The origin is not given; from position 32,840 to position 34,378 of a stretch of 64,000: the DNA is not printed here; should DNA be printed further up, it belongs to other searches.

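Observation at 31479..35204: Cluster of three ATP-grasp ligases plus a RimB-like aspartic protease (and a tiny TM peptide) next to the chaperone operon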

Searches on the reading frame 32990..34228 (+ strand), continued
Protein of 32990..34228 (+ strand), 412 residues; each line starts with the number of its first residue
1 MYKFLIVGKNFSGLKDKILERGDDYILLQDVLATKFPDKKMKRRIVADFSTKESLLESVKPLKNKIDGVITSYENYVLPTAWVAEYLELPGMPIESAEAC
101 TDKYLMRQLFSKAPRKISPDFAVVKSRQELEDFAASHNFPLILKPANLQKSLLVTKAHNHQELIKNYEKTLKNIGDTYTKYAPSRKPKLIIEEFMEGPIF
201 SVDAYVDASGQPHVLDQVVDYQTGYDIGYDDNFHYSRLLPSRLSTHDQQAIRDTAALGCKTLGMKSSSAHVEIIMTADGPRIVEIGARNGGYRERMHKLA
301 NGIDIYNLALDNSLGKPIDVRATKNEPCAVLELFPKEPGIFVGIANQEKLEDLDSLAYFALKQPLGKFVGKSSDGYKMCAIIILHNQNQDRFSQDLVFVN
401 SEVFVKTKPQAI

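Call 58: find_encoding_contigs(protein=P0267, flank=10000, max_places=3)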
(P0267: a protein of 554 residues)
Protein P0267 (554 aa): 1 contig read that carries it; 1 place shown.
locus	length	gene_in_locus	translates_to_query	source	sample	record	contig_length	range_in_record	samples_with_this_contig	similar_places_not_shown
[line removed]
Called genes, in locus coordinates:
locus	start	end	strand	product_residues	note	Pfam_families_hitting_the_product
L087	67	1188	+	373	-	PF00226:DnaJ, PF01556:DnaJ_C, PF00684:DnaJ_CXXCXGXG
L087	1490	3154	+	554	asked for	PF07478:Dala_Dala_lig_C (weak), PF13535:ATP-grasp_4, PF05618:RimB-like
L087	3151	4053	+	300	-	PF18030:Rimk_N, PF14397:ATPgrasp_ST (faint), PF02655:ATP-grasp_3, PF02955:GSH-S_ATP, PF08443:RimK, PF02222:ATP-grasp (faint)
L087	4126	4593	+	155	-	-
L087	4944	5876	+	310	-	PF04185:Phosphoesterase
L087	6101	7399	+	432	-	PF03772:Competence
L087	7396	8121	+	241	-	PF20772:TACO1_YebC_N, PF01709:Transcrip_reg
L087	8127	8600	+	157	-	PF02075:RuvC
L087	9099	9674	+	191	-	PF01330:RuvA_N, PF14520:HHH_5, PF07499:RuvA_C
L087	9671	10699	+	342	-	PF01078:Mg_chelatase (faint), PF05496:RuvB_N, PF13191:AAA_16 (weak), PF00004:AAA, PF07728:AAA_5, PF17864:AAA_lid_4, PF05491:WHD_RuvB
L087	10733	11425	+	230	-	-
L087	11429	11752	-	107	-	-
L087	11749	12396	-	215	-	-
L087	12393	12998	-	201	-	-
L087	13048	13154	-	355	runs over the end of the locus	PF11104:PilM_2, PF06723:MreB_Mbl (faint), PF14450:FtsA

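Call 59: find_encoding_contigs(protein=P0187, flank=10000, max_places=3)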
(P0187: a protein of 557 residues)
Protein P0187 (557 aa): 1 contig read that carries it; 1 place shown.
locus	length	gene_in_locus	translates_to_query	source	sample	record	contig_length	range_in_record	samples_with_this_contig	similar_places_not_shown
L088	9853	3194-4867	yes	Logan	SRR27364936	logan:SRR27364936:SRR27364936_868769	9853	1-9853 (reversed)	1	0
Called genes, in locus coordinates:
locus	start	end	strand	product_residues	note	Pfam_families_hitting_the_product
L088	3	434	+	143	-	?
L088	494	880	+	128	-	PF16320:Ribosomal_L12_N, PF00542:Ribosomal_L12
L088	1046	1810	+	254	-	PF14402:7TM_transglut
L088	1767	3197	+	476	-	PF14397:ATPgrasp_ST, PF02655:ATP-grasp_3 (faint), PF08443:RimK (weak)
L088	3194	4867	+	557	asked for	PF01071:GARS_A, PF02786:CPSase_L_D2, PF07478:Dala_Dala_lig_C (weak), PF02655:ATP-grasp_3 (weak), PF13535:ATP-grasp_4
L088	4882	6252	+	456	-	PF02655:ATP-grasp_3, PF07478:Dala_Dala_lig_C (weak)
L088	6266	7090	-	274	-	-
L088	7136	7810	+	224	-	PF02223:Thymidylate_kin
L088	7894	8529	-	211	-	PF00334:NDK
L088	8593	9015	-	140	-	PF01850:PIN, PF13470:PIN_3 (weak), PF16289:PIN_12 (weak)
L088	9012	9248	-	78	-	-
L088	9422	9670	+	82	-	-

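Call 60: find_encoding_contigs(protein=P0154, flank=10000, max_places=3)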
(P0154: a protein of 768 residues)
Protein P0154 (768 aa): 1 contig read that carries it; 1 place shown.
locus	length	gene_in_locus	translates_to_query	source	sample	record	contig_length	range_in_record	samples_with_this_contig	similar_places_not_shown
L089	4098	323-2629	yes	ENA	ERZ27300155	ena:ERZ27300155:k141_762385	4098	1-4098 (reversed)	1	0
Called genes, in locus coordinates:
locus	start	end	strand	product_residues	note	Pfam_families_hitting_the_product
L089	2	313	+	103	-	?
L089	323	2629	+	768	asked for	PF01071:GARS_A (weak), PF07478:Dala_Dala_lig_C (faint), PF13535:ATP-grasp_4, PF00534:Glycos_transf_1, PF13692:Glyco_trans_1_4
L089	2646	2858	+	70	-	PF03831:YjdM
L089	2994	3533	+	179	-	-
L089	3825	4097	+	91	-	?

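Call 62: fold_search(model_id=the predicted structure, library=pdb)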
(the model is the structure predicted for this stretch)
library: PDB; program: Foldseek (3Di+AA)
matches with E <= 10: 1497; with E <= 0.001: 684
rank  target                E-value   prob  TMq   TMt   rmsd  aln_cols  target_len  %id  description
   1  4dim                  1.9e-27  1.00  0.69  0.72   6.0       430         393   18  Crystal structure of phosphoribosylglycinamide synthetase from Anaerococcus prevotii (released 2012-02-29)
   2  3vot_A                3.1e-27  1.00  0.82  0.83   3.8       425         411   19  Crystal structure of L-amino acid ligase from Bacillus licheniformis (released 2012-11-07)
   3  3vot_B                4.2e-27  1.00  0.79  0.83   3.6       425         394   19  Crystal structure of L-amino acid ligase from Bacillus licheniformis (released 2012-11-07)
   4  3vmm                  5.0e-25  1.00  0.79  0.70   4.9       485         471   19  Crystal structure of BacD, an L-amino acid dipeptide ligase from Bacillus subtilis (released 2012-04-11)
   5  3wo1                  7.1e-25  1.00  0.79  0.71   4.8       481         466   20  Crystal structure of Trp332Ala mutant YwfE, an L-amino acid ligase, with bound ADP-Mg-Ala (released 2014-05-14)
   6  3wnz                  2.2e-24  1.00  0.78  0.70   4.4       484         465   19  Crystal structure of Bacillus subtilis YwfE, an L-amino acid ligase, with bound ADP-Mg-Pi (released 2014-05-14)
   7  4wd3_A                6.7e-23  1.00  0.71  0.75   4.9       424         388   17  Crystal structure of an L-amino acid ligase RizA (released 2015-09-09)
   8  3ax6_A                6.1e-22  1.00  0.68  0.76   5.2       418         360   17  Crystal structure of N5-carboxyaminoimidazole ribonucleotide synthetase from Thermotoga maritima (released 2012-04-25)
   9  3ax6_D                1.3e-21  1.00  0.67  0.76   5.3       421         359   17  Crystal structure of N5-carboxyaminoimidazole ribonucleotide synthetase from Thermotoga maritima (released 2012-04-25)
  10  9yx2_B                2.6e-21  1.00  0.67  0.58   6.6       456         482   14  Structure of the long chain acyl-CoA carboxylase complex from Mycobacterium smegmatis with ATP, bicarbonate, and propi (released 2025-11-26)
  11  9yx2_T                8.0e-21  1.00  0.67  0.59   6.4       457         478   14  Structure of the long chain acyl-CoA carboxylase complex from Mycobacterium smegmatis with ATP, bicarbonate, and propi (released 2025-11-26)
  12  3ax6_C                1.4e-20  1.00  0.68  0.77   5.2       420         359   17  Crystal structure of N5-carboxyaminoimidazole ribonucleotide synthetase from Thermotoga maritima (released 2012-04-25)
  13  7wtb_B                5.4e-20  1.00  0.65  0.26   7.4       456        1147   14  Cryo-EM structure of human pyruvate carboxylase with acetyl-CoA (released 2022-11-09)
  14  3v4s_B                1.0e-19  1.00  0.69  0.74   4.9       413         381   14  Crystal Structure of ADP-ATP complex of purK: N5-carboxyaminoimidazole ribonucleotide synthetase (released 2013-02-13)
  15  9yx2_D                1.2e-19  1.00  0.67  0.58   5.9       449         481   14  Structure of the long chain acyl-CoA carboxylase complex from Mycobacterium smegmatis with ATP, bicarbonate, and propi (released 2025-11-26)
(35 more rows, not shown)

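Call 67: find_related_loci(query=A2, collection=metagenome_contigs, flank=8000)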
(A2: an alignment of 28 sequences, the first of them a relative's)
Query A2 (415 aa) in metagenome_contigs; peptide patterns used: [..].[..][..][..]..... (x = any residue, [..] = any of these).
284 stretches matched a pattern; 216 encode a relative of the query (tblastn E <= 1e-3); the best 80 are kept; 80 distinct loci.
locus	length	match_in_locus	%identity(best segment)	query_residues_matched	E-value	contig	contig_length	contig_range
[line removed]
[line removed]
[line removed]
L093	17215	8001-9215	36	1-410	5e-86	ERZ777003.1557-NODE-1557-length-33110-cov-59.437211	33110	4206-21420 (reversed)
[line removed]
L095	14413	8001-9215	37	1-410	1e-84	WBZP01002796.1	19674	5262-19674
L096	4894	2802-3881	38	51-410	6e-85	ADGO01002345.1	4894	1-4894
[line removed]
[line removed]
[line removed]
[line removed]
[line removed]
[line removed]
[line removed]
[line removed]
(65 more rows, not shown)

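Call 71: find_homologous_proteins(query=P0267, max_evalue=1e-20)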
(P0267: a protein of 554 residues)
Query P0267 (554 aa): 109 proteins with E <= 1e-20 among 8000 candidates.
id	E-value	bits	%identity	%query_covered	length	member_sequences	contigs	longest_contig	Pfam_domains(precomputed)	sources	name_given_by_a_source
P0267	0.0e+0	1250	100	100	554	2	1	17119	PF13535.12,PF05618.18,PF07478.19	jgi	jgi:D-alanine-D-alanine ligase-like ATP-grasp enzyme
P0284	0.0e+0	1095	87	100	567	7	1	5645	PF13535.12,PF05618.18,PF18603.8,PF07478.19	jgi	jgi:glutathione synthase/RimK-type ligase-like ATP-grasp enzyme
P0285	1.4e-242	824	90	73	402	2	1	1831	PF13535.12,PF05618.18,PF18603.8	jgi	jgi:hypothetical protein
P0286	8.8e-172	591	51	99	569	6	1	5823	PF13535.12,PF05618.18,PF18603.8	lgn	-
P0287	4.3e-149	516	57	74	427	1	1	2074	PF13535.12,PF07478.19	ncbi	-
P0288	2.5e-147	510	57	73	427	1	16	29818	PF13535.12,PF07478.19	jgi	jgi:hypothetical protein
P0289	2.8e-146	507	58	73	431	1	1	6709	PF13535.12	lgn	-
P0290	1.5e-141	491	43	99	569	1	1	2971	PF13535.12,PF05618.18,PF07478.19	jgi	jgi:glutathione synthase/RimK-type ligase-like ATP-grasp enzyme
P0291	5.9e-139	482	53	72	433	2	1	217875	PF13535.12,PF07478.19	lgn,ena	-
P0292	4.1e-134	466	55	73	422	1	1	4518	PF13535.12,PF18603.8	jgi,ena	-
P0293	5.6e-130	453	43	96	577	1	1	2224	PF13535.12,PF05618.18,PF07478.19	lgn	-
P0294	2.3e-127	444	51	73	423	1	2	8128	PF13535.12,PF18603.8,PF07478.19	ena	-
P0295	8.5e-127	442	53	75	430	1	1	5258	PF13535.12,PF18603.8,PF07478.19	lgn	-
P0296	3.9e-125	437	52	73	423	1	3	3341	PF13535.12,PF18603.8,PF07478.19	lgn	-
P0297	8.8e-123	429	50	73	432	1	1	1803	PF13535.12,PF18603.8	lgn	-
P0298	5.4e-120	420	48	73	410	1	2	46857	PF13535.12,PF07478.19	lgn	-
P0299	5.1e-117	410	51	73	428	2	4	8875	PF13535.12,PF07478.19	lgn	-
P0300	1.4e-114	402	48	74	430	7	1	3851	PF13535.12,PF07478.19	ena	-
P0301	1.1e-112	396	47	74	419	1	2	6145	PF13535.12,PF07478.19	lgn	-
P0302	1.4e-110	389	48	73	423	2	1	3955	PF13535.12,PF18603.8,PF07478.19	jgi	jgi:biotin carboxylase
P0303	6.2e-110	387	48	73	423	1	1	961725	PF13535.12,PF18603.8,PF07478.19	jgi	jgi:D-alanine-D-alanine ligase-like ATP-grasp enzyme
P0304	1.9e-108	382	49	69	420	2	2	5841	PF13535.12,PF18603.8,PF07478.19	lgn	-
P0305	8.4e-108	380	48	71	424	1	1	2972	PF13535.12,PF07478.19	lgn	-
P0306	3.6e-107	378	47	70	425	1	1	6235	PF13535.12,PF07478.19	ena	-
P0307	3.2e-106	374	47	73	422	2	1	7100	PF13535.12,PF18603.8,PF07478.19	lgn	-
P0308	1.0e-105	373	46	74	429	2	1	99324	PF13535.12,PF07478.19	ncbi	ncbi:MAG: ATP-grasp domain-containing protein [Candidatus Saccharimonadales bacterium]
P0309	1.5e-105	372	47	73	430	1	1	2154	PF13535.12,PF18603.8,PF07478.19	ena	-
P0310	2.6e-105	371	45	73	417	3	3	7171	PF13535.12,PF18603.8,PF07478.19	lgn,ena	-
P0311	2.2e-104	368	44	73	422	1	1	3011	PF13535.12,PF07478.19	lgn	-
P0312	6.2e-104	367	45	73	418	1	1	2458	PF13535.12,PF18603.8,PF07478.19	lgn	-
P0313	1.0e-103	366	44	72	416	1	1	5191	PF13535.12,PF07478.19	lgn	-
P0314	1.4e-103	366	44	73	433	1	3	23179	PF13535.12,PF07478.19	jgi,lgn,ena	-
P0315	3.8e-103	364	46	74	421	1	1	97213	PF13535.12,PF18603.8,PF07478.19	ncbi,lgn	-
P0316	5.3e-103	364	46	73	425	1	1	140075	PF13535.12,PF07478.19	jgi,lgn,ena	-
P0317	6.1e-102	360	44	74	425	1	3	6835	PF13535.12,PF07478.19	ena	-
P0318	6.5e-102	360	47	70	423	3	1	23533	PF13535.12,PF18603.8,PF07478.19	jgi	jgi:glutathione synthase/RimK-type ligase-like ATP-grasp enzyme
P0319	1.9e-101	359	46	72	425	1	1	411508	PF13535.12,PF07478.19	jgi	jgi:D-alanine-D-alanine ligase-like ATP-grasp enzyme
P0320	2.8e-101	358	45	71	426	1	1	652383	PF13535.12,PF07478.19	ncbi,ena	-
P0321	3.6e-101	358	45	72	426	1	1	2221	PF13535.12,PF07478.19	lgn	-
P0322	7.5e-101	357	46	73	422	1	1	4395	PF13535.12,PF07478.19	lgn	-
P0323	1.4e-100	356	44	73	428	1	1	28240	PF13535.12,PF18603.8,PF07478.19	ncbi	-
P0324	1.6e-100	356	46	70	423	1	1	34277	PF13535.12,PF18603.8,PF07478.19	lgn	-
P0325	2.0e-100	355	44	73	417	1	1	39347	PF13535.12,PF18603.8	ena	-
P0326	4.1e-100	354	44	74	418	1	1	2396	PF13535.12,PF18603.8,PF07478.19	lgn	-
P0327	5.9e-100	354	45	69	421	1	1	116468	PF13535.12,PF18603.8,PF07478.19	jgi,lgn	jgi:biotin carboxylase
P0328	7.6e-100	353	44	73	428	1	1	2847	PF13535.12,PF18603.8,PF07478.19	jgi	jgi:biotin carboxylase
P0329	3.1e-99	351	45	73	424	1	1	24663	PF13535.12,PF07478.19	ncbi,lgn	-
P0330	6.7e-99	350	43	73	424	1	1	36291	PF13535.12,PF18603.8,PF07478.19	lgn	-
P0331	6.9e-99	350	43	73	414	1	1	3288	PF13535.12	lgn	-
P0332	1.5e-98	349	43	73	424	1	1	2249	PF13535.12,PF18603.8,PF07478.19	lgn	-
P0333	2.1e-98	349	46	67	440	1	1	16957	PF13535.12,PF07478.19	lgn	-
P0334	2.1e-98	349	44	74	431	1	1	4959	PF13535.12,PF07478.19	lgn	-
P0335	3.6e-98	348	44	71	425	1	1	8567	PF13535.12,PF07478.19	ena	-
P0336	4.8e-98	347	46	70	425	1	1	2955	PF13535.12,PF18603.8,PF07478.19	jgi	-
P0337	9.4e-98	346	47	67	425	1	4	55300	PF13535.12,PF02655.20,PF07478.19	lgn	-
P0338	1.1e-97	346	44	74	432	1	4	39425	PF13535.12,PF07478.19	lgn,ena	-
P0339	1.2e-97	346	48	66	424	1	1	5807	PF13535.12,PF07478.19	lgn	-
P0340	1.9e-97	345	45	68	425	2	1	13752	PF13535.12,PF18603.8,PF07478.19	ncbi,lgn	ncbi:MAG TPA: ATP-grasp domain-containing protein [Candidatus Saccharimonadales bacterium]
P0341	5.6e-97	344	45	73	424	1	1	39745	PF13535.12,PF07478.19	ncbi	-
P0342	9.6e-97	343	44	74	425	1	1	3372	PF13535.12,PF18603.8,PF07478.19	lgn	-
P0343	1.2e-96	343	43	73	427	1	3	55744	PF13535.12,PF18603.8,PF07478.19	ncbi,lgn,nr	ncbi:MAG TPA: ATP-grasp domain-containing protein [Bacillota bacterium]|nr:ATP-grasp domain-containi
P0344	1.4e-96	343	44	73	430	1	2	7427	PF13535.12,PF18603.8,PF07478.19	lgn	-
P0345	1.5e-96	342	42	74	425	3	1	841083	PF13535.12,PF07478.19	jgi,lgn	-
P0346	2.4e-96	342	44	72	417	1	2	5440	PF13535.12,PF18603.8,PF07478.19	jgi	jgi:biotin carboxylase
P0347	5.7e-96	341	45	72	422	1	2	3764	PF13535.12,PF02655.20,PF18603.8,PF07478.19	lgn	-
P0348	1.0e-95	340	43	73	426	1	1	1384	PF13535.12,PF18603.8,PF07478.19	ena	-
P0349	1.0e-95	340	43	74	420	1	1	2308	PF13535.12,PF02655.20,PF18603.8,PF07478.19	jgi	jgi:biotin carboxylase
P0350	6.5e-95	337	43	73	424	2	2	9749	PF13535.12,PF18603.8,PF07478.19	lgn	-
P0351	6.6e-95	337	45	69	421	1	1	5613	PF13535.12,PF18603.8,PF07478.19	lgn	-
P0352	1.3e-94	336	41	74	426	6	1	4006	PF13535.12,PF07478.19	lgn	-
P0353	1.6e-94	336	43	74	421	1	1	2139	PF13535.12,PF02655.20,PF18603.8,PF07478.19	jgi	jgi:D-alanine-D-alanine ligase-like ATP-grasp enzyme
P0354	2.0e-94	336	45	70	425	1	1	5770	PF13535.12,PF18603.8,PF07478.19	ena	-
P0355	3.3e-94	335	47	66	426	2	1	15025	PF13535.12,PF18603.8,PF07478.19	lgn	-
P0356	9.9e-94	333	45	73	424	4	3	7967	PF13535.12,PF02655.20,PF18603.8,PF07478.19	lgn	-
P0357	1.8e-93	332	43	73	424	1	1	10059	PF13535.12,PF07478.19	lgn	-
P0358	3.5e-93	331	43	71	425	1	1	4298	PF13535.12,PF18603.8,PF07478.19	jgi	jgi:biotin carboxylase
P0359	1.3e-92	329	42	74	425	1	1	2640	PF13535.12,PF07478.19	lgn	-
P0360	1.2e-91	326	43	67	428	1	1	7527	PF13535.12,PF18603.8,PF07478.19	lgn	-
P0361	2.0e-91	326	42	70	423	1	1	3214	PF13535.12,PF07478.19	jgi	jgi:biotin carboxylase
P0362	3.7e-91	325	43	70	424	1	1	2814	PF13535.12,PF07478.19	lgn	-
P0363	6.9e-91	324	43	73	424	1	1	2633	PF13535.12,PF07478.19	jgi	jgi:carbamoylphosphate synthase large subunit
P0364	1.4e-90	323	45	69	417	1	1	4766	PF13535.12,PF02786.23,PF02655.20,PF01071.25,PF07478.19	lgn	-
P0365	7.0e-90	320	41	72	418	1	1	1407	PF13535.12,PF07478.19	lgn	-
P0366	9.6e-90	320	44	71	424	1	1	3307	PF13535.12,PF18603.8,PF07478.19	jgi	jgi:D-alanine-D-alanine ligase-like ATP-grasp enzyme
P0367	1.5e-89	319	42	73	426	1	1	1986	PF13535.12,PF18603.8,PF07478.19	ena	-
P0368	1.6e-89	319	42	67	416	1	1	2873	PF13535.12,PF02786.23,PF02655.20,PF18603.8,PF07478.19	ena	-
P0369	2.7e-89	319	41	73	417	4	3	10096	PF13535.12,PF07478.19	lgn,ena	-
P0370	8.2e-89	317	42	73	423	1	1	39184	PF13535.12,PF02655.20,PF18603.8,PF07478.19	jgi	jgi:D-alanine-D-alanine ligase-like ATP-grasp enzyme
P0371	3.4e-88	315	42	71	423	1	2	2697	PF13535.12,PF02655.20,PF07478.19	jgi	jgi:hypothetical protein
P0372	3.5e-88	315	42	73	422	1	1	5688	PF13535.12,PF07478.19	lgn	-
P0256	8.1e-87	310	40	74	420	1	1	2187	PF13535.12,PF07478.19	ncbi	-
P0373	8.6e-87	310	40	72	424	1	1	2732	PF13535.12,PF18603.8,PF07478.19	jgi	-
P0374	1.6e-86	309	42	72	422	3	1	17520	PF13535.12,PF07478.19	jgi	jgi:biotin carboxylase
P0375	1.8e-85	306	41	72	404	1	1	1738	PF13535.12,PF07478.19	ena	-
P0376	3.5e-85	305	41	74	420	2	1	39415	PF13535.12,PF02655.20,PF07478.19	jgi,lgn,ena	jgi:D-alanine-D-alanine ligase-like ATP-grasp enzyme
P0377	3.8e-85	305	43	68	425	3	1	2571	PF13535.12,PF18603.8,PF07478.19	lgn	-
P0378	3.0e-84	302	45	59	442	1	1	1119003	PF13535.12,PF07478.19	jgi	jgi:D-alanine-D-alanine ligase-like ATP-grasp enzyme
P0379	9.1e-84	300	46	58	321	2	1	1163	PF13535.12,PF07478.19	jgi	jgi:hypothetical protein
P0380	5.0e-83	298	41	73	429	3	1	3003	PF13535.12,PF02786.23,PF18603.8,PF07478.19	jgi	jgi:biotin carboxylase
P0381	7.1e-82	294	39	73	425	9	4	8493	PF13535.12,PF07478.19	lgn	-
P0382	7.1e-81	291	41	67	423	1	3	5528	PF13535.12,PF02655.20,PF07478.19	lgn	-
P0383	7.3e-81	291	42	69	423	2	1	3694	PF13535.12,PF02786.23,PF07478.19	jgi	jgi:D-alanine-D-alanine ligase-like ATP-grasp enzyme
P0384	1.6e-80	290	40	66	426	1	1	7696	PF13535.12,PF07478.19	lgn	-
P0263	5.3e-76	275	39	66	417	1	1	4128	PF13535.12,PF18603.8,PF07478.19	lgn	-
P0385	1.0e-62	231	36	62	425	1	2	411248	PF13535.12,PF07478.19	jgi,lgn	jgi:biotin carboxylase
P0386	4.2e-61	226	36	73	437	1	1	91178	PF13535.12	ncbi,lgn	-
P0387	6.0e-56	209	33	65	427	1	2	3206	PF13535.12,PF02786.23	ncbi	-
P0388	6.4e-39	152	33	58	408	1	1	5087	PF13535.12,PF18603.8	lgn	-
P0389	2.0e-27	114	50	24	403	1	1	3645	PF05618.18,PF14243.12,PF18299.7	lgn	-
